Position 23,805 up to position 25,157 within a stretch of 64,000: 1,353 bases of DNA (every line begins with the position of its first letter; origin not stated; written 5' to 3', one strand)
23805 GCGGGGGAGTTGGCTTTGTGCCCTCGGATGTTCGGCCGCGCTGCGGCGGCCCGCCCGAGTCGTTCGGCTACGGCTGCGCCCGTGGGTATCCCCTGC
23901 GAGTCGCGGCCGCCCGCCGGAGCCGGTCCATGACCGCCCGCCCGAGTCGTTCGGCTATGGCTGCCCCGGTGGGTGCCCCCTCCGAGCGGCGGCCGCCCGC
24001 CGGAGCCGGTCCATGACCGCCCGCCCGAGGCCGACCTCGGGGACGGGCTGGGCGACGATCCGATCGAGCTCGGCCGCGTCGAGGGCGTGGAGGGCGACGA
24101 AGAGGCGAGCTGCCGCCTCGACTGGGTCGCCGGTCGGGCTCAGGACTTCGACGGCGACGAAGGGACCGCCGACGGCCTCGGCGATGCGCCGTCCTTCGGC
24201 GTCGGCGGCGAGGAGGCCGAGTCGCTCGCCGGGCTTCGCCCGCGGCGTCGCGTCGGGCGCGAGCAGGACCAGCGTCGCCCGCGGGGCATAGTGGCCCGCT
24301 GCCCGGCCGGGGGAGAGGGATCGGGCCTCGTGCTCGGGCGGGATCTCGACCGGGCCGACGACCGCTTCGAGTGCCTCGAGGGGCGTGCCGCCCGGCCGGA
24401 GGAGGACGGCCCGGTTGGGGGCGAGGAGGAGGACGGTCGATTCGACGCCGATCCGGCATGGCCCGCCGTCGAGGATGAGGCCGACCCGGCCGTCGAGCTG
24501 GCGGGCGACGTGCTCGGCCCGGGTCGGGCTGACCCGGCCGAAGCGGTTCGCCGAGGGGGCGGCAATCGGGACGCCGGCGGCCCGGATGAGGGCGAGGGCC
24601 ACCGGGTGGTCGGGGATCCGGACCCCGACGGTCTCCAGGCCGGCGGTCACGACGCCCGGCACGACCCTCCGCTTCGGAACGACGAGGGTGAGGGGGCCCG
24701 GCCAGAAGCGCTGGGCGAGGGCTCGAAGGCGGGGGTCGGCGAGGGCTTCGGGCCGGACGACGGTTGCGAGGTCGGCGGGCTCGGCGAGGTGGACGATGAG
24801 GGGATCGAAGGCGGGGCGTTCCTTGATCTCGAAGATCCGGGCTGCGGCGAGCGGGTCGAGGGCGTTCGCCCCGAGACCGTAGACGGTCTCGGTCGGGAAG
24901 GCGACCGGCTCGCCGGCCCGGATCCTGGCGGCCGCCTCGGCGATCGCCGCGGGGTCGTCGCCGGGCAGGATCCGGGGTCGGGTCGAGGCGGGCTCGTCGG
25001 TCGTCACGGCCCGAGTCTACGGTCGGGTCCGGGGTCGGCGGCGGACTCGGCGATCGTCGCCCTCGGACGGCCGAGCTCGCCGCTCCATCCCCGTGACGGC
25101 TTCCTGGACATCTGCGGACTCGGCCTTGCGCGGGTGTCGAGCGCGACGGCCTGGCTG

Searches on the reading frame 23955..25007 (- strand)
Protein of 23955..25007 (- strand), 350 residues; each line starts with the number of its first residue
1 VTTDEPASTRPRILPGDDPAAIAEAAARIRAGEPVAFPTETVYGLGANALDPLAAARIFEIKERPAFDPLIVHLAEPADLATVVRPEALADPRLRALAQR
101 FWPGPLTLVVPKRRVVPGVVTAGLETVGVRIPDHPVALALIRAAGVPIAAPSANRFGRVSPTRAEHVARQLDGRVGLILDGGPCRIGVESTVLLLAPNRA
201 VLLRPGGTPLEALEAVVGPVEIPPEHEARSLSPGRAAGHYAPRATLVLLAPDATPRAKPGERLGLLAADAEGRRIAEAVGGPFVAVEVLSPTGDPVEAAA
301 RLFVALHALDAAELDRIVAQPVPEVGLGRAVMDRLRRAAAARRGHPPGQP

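Call 55: search_protein_families(library=pfam, proteins=[window:23955-25007:-], max_evalue=0.001)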
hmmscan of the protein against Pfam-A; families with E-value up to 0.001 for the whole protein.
window:23955-25007:- (350 aa): 2 families
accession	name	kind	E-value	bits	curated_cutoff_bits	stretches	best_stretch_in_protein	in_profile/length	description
PF01300.24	Sua5_yciO_yrdC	-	8.1e-55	185.5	25.1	1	29-206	3-178/178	Telomere recombination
PF03481.19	Sua5_C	-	2.5e-23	83.6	22.9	1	210-340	3-136/136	Threonylcarbamoyl-AMP synthase, C-terminal domain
